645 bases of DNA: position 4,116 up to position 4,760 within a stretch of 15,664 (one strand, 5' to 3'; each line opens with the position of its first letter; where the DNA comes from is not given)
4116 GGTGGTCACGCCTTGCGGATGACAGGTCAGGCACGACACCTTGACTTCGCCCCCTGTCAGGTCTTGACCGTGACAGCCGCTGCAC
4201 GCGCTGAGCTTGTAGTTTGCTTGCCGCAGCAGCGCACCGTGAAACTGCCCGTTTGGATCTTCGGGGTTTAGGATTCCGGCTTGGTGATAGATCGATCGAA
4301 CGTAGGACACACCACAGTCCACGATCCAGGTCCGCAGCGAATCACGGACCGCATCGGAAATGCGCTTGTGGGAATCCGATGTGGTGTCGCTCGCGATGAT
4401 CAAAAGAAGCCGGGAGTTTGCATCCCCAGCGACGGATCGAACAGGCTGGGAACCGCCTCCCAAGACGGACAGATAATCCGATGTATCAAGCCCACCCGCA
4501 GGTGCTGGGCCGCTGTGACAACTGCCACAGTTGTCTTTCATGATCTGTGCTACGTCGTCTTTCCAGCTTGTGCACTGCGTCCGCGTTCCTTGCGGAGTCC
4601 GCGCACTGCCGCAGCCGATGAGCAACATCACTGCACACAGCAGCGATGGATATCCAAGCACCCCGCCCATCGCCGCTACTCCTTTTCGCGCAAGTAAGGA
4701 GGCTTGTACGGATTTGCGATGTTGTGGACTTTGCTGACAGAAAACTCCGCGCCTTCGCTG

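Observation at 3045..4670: Non-canonical CxxxxCH heme motifs paired with CxxCHG in the lipoprotein cytochrome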

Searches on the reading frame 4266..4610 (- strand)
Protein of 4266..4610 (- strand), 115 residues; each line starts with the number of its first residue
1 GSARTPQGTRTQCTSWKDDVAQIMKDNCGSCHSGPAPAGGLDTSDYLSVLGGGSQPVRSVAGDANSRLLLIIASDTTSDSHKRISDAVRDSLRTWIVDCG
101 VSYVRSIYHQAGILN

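Call 54: search_protein_families(library=ncbifam, proteins=[window:4266-4610:-], max_evalue=0.1)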
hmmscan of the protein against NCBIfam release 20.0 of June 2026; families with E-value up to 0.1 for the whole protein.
seq(115 aa): 2 families
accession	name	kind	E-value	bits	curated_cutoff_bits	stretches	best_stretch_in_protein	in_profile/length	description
NF047812.1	LIC11213_lipo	equivalog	0.0095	16.1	100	1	24-51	48-75/118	LIC11213 family lipoprotein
NF005512.0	PRK07121.1-5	subfamily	0.069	11.7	812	1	50-112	69-135/489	FAD-binding protein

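Call 55: search_protein_families(library=pfam, proteins=[window:4266-4610:-], max_evalue=0.1)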
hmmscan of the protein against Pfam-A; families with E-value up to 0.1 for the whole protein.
seq(115 aa): 3 families
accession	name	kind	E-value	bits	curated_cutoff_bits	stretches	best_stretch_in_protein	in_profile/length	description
PF07635.16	PSCyt1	-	0.013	16.5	22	1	28-74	1-48/59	Planctomycete cytochrome C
PF13442.11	Cytochrome_CBB3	-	0.089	13.6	27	0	19-40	5-24/68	Cytochrome C oxidase, cbb3-type, subunit III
PF14376.11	Haem_bd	-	0.099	13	27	0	12-34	26-48/133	Haem-binding domain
